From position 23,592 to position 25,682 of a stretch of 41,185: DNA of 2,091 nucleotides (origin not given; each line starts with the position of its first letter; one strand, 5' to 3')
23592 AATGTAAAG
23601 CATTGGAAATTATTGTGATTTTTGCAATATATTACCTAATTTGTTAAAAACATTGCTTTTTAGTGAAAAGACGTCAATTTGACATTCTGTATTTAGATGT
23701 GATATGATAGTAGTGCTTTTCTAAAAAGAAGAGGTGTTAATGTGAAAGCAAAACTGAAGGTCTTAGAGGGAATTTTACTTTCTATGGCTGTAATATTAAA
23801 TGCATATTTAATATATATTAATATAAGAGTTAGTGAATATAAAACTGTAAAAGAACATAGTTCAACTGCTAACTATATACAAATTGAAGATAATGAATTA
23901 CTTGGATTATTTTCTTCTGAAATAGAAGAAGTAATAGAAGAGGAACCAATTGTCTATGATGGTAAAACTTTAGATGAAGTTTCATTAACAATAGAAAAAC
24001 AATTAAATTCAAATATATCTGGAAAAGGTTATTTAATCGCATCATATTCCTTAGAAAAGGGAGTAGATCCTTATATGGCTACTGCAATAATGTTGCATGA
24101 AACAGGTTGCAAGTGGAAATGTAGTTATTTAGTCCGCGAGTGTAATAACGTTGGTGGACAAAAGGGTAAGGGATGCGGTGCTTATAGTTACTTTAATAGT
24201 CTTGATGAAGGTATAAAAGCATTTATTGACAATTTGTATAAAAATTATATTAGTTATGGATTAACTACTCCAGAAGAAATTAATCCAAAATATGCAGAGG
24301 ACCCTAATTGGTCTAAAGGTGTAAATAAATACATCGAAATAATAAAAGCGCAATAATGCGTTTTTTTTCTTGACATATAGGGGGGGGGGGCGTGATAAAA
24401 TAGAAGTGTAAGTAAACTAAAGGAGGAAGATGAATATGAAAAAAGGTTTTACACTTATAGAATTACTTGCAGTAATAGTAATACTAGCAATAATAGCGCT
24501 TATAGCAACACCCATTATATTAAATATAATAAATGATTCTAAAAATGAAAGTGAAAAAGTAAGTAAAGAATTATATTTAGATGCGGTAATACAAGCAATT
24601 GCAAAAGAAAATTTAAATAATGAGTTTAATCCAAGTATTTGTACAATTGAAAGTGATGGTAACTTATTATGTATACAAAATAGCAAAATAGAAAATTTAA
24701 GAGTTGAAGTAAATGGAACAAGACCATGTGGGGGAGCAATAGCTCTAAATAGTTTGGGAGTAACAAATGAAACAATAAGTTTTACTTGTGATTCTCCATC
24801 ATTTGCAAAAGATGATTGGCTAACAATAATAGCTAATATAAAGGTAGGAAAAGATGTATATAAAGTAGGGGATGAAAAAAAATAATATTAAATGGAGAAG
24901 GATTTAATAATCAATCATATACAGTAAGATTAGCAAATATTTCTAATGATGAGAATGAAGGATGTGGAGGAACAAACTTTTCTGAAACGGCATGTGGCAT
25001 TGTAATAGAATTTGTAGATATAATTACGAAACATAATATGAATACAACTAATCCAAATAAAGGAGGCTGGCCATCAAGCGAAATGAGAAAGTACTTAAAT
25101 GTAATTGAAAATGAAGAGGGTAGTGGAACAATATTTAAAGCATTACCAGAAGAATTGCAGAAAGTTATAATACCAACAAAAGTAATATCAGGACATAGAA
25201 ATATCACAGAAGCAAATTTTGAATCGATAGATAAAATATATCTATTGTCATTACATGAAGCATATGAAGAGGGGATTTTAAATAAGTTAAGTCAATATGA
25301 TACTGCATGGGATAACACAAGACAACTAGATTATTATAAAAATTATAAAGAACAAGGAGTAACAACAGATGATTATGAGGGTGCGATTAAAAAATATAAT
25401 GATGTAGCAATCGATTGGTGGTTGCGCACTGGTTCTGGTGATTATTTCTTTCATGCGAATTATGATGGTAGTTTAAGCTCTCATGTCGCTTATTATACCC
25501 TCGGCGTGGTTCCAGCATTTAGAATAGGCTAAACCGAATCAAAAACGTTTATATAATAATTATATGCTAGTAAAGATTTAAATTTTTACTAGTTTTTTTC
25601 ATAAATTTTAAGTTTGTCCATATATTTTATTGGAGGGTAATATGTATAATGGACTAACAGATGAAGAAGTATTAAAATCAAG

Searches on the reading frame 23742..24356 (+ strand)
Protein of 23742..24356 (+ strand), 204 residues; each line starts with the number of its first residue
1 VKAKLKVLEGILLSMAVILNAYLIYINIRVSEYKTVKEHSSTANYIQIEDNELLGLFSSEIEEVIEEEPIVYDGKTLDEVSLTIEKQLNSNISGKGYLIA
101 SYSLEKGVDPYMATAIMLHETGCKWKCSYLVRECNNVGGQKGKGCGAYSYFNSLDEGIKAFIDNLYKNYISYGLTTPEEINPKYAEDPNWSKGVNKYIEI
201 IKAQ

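Call 7: search_protein_families(library=pfam, proteins=[window:23742-24356:+], max_evalue=0.01)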
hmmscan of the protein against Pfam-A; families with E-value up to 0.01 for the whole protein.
window:23742-24356:+ (204 aa): 1 family
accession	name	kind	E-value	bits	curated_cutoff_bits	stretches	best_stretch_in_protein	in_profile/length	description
PF01832.25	Glucosaminidase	-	1.7e-06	29.2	30.2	1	103-200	8-120/123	Mannosyl-glycoprotein endo-beta-N-acetylglucosaminidase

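Call 12: find_encoding_contigs(protein=window:23742-24356:+, flank=3000, max_places=10)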
Protein window:23742-24356:+ (204 aa): no gene with exactly this product is on record in the collection.

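Call 22: find_homologous_proteins(query=window:23742-24356:+, max_evalue=1e-10)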
Query window:23742-24356:+ (204 aa): 1821 proteins with E <= 1e-10 among 2019 candidates; the best 120 are listed.
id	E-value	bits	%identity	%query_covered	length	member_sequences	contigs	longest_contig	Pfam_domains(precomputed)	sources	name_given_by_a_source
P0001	2.7e-127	440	98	100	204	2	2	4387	PF01832.26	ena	-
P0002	2.6e-108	378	83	100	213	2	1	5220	PF01832.26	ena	-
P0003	1.2e-105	369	85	100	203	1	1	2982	PF01832.26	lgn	-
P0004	9.9e-102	357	80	100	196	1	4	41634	PF01832.26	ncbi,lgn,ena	-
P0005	6.9e-101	354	79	100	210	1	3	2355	PF01832.26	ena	-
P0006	8.0e-98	344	79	100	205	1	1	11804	-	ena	-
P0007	2.5e-96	339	76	100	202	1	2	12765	PF01832.26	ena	-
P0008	8.6e-96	337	77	93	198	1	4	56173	PF01832.26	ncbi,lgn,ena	-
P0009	4.3e-95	335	76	100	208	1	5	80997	PF01832.26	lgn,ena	-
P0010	4.9e-95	335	74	100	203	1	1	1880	PF01832.26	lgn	-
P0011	1.3e-94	333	75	100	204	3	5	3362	PF01832.26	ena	-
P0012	5.3e-94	331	76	100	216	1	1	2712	PF01832.26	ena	-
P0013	1.2e-93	330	72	100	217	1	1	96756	PF01832.26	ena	-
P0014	2.0e-93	330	74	100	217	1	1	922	PF01832.26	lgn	-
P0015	2.5e-93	329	74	100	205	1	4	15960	PF01832.26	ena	-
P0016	5.5e-93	328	73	100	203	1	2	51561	PF01832.26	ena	-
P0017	2.3e-92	326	72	100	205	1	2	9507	PF01832.26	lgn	-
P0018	2.7e-92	326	72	100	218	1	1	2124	PF01832.26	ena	-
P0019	2.9e-92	326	75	100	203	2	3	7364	PF01832.26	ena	-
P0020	3.0e-92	326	71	100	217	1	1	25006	PF01832.26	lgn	-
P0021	8.0e-92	324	74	100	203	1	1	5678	PF01832.26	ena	-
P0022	1.7e-91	323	74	100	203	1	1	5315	PF01832.26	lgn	-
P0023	1.9e-91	323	73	100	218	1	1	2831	PF01832.26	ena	-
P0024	2.0e-91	323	74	100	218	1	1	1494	PF01832.26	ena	-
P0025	2.0e-91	323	73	100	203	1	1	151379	PF01832.26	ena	-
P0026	2.3e-91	323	73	100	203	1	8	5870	PF01832.26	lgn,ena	-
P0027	2.9e-91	323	72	100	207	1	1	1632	PF01832.26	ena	-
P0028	4.4e-91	322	73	100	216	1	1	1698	PF01832.26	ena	-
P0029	4.5e-91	322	72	100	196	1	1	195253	PF01832.26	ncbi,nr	ncbi:MAG: glucosaminidase domain-containing protein [Bacilli bacterium]|nr:glucosaminidase domain-co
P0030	5.3e-91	322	72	100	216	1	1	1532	PF01832.26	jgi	-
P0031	7.5e-91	321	73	100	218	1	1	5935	PF01832.26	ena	-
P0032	7.5e-91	321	73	100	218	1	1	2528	PF01832.26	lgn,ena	-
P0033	1.1e-90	321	73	100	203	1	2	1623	PF01832.26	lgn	-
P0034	1.2e-90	321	73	100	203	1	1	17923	PF01832.26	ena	-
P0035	1.3e-90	320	73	100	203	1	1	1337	PF01832.26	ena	-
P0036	1.3e-90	320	72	100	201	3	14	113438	PF01832.26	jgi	-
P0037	1.4e-90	320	73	100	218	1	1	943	PF01832.26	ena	-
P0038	1.5e-90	320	72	100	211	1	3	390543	PF01832.26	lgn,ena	-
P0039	1.7e-90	320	72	100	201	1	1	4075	PF01832.26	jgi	-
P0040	2.6e-90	319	73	100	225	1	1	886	PF01832.26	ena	-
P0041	2.8e-90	319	72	100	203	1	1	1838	PF01832.26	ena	-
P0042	3.6e-90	319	72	100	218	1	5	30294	PF01832.26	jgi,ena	-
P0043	3.6e-90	319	72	100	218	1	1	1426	PF01832.26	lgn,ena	-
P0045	4.7e-90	319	72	100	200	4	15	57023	PF01832.26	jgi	-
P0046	5.5e-90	318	71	100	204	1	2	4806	PF01832.26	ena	-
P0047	6.7e-90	318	73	100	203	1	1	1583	PF01832.26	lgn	-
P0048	9.7e-90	318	73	100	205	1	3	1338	PF01832.26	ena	-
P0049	1.0e-89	317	72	100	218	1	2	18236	PF01832.26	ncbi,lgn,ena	-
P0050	1.1e-89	317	72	100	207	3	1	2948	PF01832.26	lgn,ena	-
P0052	1.7e-89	317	72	100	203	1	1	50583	PF01832.26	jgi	jgi:archaellum component FlaF (FlaF/FlaG flagellin family)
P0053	2.0e-89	317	73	100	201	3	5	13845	PF01832.26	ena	-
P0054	3.9e-89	316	68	100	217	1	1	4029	PF01832.26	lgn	-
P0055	5.3e-89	315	72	100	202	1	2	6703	PF01832.26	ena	-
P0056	6.3e-89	315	72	100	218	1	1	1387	PF01832.26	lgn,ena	-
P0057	2.0e-88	313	69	100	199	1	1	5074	PF01832.26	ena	-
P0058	2.9e-88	313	68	100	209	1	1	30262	PF01832.26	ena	-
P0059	8.2e-88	311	71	100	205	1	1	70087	PF01832.26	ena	-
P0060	8.8e-88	311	71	100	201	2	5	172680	PF01832.26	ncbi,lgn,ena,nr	ncbi:MAG: glucosaminidase domain-containing protein [Bacilli bacterium]|nr:glucosaminidase domain-co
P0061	1.1e-87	311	71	100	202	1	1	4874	PF01832.26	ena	-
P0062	1.2e-87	311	73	100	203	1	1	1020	PF01832.26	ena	-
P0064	1.3e-87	311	72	100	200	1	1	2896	PF01832.26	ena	-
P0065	1.5e-87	310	71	100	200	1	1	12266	PF01832.26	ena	-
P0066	1.8e-87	310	69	100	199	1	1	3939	PF01832.26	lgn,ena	-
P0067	3.3e-87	309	74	93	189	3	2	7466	PF01832.26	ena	-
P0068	4.9e-87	309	64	100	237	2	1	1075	PF01832.26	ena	-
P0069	9.1e-87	308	75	93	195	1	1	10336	PF01832.26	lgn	-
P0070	9.2e-87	308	72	100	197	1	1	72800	PF01832.26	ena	-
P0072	1.1e-86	308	69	100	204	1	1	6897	PF01832.26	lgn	-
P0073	1.4e-86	307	70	100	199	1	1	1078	PF01832.26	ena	-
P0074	1.5e-86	307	72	100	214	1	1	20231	PF01832.26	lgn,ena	-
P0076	2.3e-86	307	72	100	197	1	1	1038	PF01832.26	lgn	-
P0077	3.0e-86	306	68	100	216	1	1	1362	PF01832.26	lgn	-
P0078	3.1e-86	306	69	100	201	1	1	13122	PF01832.26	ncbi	-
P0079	3.3e-86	306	68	100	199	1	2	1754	PF01832.26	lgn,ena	-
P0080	5.0e-86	305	69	100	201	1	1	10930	PF01832.26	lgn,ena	-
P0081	5.9e-86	305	67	100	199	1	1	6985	PF01832.26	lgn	-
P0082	6.1e-86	305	69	100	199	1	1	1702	PF01832.26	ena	-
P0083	7.1e-86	305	68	100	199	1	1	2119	PF01832.26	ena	-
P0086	1.4e-85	304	68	100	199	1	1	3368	PF01832.26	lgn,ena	-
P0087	3.7e-85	303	73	100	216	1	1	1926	PF01832.26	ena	-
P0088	4.5e-85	302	68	100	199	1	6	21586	PF01832.26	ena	-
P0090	6.2e-85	302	68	100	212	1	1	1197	PF01832.26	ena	-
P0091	6.4e-85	302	70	100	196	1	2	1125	PF01832.26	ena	-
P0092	6.5e-85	302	69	100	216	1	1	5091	PF01832.26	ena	-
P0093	9.0e-85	301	70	100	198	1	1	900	PF01832.26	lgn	-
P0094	1.1e-84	301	68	100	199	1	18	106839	PF01832.26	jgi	-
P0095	2.0e-84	300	71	93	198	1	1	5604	PF01832.26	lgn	-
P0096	2.3e-84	300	69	100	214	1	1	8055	PF01832.26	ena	-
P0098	3.4e-84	299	73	93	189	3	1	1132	PF01832.26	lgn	-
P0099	3.7e-84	299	69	100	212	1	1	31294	PF01832.26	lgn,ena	-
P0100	4.9e-84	299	71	100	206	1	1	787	PF01832.26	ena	-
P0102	5.0e-84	299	68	100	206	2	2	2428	PF01832.26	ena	-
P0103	5.5e-84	299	70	93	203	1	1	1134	PF01832.26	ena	-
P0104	6.1e-84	299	69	100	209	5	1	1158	PF01832.26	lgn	-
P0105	9.5e-84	298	69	100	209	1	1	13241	PF01832.26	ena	-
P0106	1.1e-83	298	70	100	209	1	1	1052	PF01832.26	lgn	-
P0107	1.4e-83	297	66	100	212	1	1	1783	PF01832.26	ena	-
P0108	1.9e-83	297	73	92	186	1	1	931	PF01832.26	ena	-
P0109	2.1e-83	297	68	100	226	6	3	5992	PF01832.26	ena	-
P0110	2.9e-83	296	69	100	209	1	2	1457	PF01832.26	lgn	-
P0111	4.2e-83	296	71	93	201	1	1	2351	PF01832.26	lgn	-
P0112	4.2e-83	296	67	100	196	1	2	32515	PF01832.26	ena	-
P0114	8.6e-83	295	69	100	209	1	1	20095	PF01832.26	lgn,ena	-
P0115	9.6e-83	295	61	100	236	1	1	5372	PF01832.26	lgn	-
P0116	9.6e-83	295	67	100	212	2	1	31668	PF01832.26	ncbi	-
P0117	9.7e-83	295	68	100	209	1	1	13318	PF01832.26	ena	-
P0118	9.9e-83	295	68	100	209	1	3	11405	PF01832.26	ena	-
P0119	1.1e-82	295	67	100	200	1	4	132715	PF01832.26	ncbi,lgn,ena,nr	ncbi:MAG: glucosaminidase domain-containing protein [Bacilli bacterium]|nr:glucosaminidase domain-co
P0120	1.2e-82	294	63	100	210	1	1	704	PF01832.26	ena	-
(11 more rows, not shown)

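Call 23: find_encoding_contigs(protein=P0001, flank=3000, max_places=10)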
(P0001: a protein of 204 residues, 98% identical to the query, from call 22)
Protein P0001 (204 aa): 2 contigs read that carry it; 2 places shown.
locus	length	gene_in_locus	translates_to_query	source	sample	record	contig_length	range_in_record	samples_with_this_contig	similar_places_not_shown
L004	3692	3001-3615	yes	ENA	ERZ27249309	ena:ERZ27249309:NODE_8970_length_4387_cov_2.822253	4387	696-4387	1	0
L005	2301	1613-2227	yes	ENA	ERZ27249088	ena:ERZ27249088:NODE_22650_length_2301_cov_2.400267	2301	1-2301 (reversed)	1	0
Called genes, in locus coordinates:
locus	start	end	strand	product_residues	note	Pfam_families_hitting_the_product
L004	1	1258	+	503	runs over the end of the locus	PF00493:MCM (weak), PF00004:AAA, PF07724:AAA_2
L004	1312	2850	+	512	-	PF00580:UvrD-helicase, PF13604:AAA_30 (faint), PF13245:AAA_19, PF13361:UvrD_C, PF13538:UvrD_C_2 (faint)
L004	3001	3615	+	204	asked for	PF01832:Glucosaminidase (weak)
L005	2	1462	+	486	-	?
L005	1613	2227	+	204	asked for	PF01832:Glucosaminidase (weak)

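Call 24: find_encoding_contigs(protein=P0004, flank=3000, max_places=10)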
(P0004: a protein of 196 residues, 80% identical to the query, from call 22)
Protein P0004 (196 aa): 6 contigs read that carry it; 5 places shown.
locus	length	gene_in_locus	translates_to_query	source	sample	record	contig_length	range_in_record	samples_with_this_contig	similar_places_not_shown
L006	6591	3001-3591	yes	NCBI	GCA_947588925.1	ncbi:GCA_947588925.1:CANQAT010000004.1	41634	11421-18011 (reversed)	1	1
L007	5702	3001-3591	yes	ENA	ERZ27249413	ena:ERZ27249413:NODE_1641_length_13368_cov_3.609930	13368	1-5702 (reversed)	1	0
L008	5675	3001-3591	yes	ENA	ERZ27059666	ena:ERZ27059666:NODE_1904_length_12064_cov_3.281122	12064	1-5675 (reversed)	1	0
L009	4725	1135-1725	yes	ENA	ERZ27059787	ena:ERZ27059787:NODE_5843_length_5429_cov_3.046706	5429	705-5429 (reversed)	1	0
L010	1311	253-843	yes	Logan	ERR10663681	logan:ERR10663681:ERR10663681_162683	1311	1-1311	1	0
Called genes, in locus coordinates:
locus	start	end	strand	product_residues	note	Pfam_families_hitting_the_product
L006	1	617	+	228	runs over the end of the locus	PF04203:Sortase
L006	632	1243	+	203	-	-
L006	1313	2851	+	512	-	PF00580:UvrD-helicase, PF13361:UvrD_C, PF13604:AAA_30 (faint), PF01443:Viral_helicase1 (faint), PF13245:AAA_19, PF21445:ADDB_N (faint), PF13538:UvrD_C_2 (faint)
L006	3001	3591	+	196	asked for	PF01832:Glucosaminidase (weak)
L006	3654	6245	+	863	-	PF00690:Cation_ATPase_N, PF00122:E1-E2_ATPase, PF00702:Hydrolase, PF13246:Cation_ATPase, PF00689:Cation_ATPase_C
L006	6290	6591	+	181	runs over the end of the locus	-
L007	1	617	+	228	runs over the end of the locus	PF04203:Sortase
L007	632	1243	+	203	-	-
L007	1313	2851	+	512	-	PF00580:UvrD-helicase, PF13361:UvrD_C, PF13604:AAA_30 (faint), PF01443:Viral_helicase1 (faint), PF13245:AAA_19, PF21445:ADDB_N (faint), PF13538:UvrD_C_2 (faint)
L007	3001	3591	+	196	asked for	PF01832:Glucosaminidase (weak)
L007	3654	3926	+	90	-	PF00690:Cation_ATPase_N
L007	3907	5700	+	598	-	?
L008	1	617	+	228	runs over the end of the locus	PF04203:Sortase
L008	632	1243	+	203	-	-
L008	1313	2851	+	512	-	PF00580:UvrD-helicase, PF13361:UvrD_C, PF13604:AAA_30 (faint), PF01443:Viral_helicase1 (faint), PF13245:AAA_19, PF21445:ADDB_N (faint), PF13538:UvrD_C_2 (faint)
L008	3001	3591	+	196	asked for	PF01832:Glucosaminidase (weak)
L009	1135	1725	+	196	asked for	PF01832:Glucosaminidase (weak)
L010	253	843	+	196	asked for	PF01832:Glucosaminidase (weak)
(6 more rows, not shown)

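Call 30: find_encoding_contigs(protein=P0003, flank=3000, max_places=10)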
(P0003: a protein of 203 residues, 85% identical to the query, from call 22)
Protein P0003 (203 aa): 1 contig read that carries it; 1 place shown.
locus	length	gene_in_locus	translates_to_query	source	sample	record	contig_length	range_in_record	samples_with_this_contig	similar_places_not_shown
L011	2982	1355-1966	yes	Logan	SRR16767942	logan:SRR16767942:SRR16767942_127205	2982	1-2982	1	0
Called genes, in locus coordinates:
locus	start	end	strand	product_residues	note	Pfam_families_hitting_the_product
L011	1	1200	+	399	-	?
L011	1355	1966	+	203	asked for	PF01832:Glucosaminidase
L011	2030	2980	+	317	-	?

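Call 31: find_encoding_contigs(protein=P0002, flank=3000, max_places=10)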
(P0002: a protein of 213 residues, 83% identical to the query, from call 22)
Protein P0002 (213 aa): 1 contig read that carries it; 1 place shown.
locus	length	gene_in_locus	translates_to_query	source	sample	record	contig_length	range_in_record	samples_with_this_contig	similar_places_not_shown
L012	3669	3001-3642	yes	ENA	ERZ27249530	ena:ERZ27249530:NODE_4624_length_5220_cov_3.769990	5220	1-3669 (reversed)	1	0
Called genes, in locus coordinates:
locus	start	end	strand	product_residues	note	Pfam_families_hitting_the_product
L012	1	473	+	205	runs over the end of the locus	-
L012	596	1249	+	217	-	-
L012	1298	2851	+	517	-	PF00580:UvrD-helicase, PF13245:AAA_19, PF13604:AAA_30 (faint), PF13361:UvrD_C, PF13538:UvrD_C_2 (faint)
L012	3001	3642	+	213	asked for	PF01832:Glucosaminidase (weak)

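Call 80: list_cluster_members(proteins=[P0004, P0008, P0138, P0121, P0123])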
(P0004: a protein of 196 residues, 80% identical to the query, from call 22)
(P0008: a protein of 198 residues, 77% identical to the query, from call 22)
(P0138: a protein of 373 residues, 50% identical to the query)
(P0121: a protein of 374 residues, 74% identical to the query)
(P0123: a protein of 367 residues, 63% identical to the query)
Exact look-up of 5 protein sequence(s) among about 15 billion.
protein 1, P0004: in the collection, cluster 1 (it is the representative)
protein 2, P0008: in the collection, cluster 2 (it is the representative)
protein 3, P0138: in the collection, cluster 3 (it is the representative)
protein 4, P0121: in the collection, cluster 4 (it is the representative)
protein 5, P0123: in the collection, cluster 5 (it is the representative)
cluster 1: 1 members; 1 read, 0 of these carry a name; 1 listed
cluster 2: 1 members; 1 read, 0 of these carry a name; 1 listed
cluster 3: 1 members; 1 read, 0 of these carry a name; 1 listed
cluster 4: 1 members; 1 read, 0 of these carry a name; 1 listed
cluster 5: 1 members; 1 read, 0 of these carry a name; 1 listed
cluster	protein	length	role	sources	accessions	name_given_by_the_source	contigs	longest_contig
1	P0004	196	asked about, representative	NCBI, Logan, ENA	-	-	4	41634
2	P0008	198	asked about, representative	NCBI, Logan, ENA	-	-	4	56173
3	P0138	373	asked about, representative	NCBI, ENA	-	-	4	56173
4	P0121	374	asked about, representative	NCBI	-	-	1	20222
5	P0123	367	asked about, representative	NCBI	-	-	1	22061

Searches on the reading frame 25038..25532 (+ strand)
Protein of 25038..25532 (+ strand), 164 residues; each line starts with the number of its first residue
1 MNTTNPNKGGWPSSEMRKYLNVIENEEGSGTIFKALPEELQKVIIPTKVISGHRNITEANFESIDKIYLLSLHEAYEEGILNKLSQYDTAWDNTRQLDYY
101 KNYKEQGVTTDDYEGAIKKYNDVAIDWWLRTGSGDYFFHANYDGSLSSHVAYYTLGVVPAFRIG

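Call 7: search_protein_families(library=pfam, proteins=[window:25038-25532:+], max_evalue=0.01)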
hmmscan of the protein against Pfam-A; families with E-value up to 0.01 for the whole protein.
window:25038-25532:+ (164 aa): 1 family
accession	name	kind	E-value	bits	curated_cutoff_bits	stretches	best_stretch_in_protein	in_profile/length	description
PF19789.6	DUF6273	-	6.7e-15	55.8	23.5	1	6-163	28-170/172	Domain of unknown function (DUF6273)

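Call 15: find_encoding_contigs(protein=window:25038-25532:+, flank=4000, max_places=10)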
Protein window:25038-25532:+ (164 aa): 2 contigs read that carry it; 2 places shown.
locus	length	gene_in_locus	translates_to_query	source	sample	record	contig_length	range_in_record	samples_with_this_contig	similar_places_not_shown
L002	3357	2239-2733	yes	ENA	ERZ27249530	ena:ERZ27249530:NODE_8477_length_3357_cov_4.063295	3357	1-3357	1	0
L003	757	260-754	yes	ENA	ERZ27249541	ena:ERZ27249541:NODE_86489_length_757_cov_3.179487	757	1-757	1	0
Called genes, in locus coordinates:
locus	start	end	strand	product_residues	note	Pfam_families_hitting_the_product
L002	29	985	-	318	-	PF10646:Germane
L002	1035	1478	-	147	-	PF01381:HTH_3, PF12844:HTH_19, PF13443:HTH_26 (faint), PF13560:HTH_31 (weak), PF15731:MqsA_antitoxin (faint), PF22495:HTH_92 (faint), PF12844:HTH_19, PF01381:HTH_3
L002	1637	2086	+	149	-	PF07963:N_methyl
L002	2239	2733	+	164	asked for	PF19789:DUF6273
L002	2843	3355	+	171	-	?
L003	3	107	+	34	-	?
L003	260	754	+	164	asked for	PF19789:DUF6273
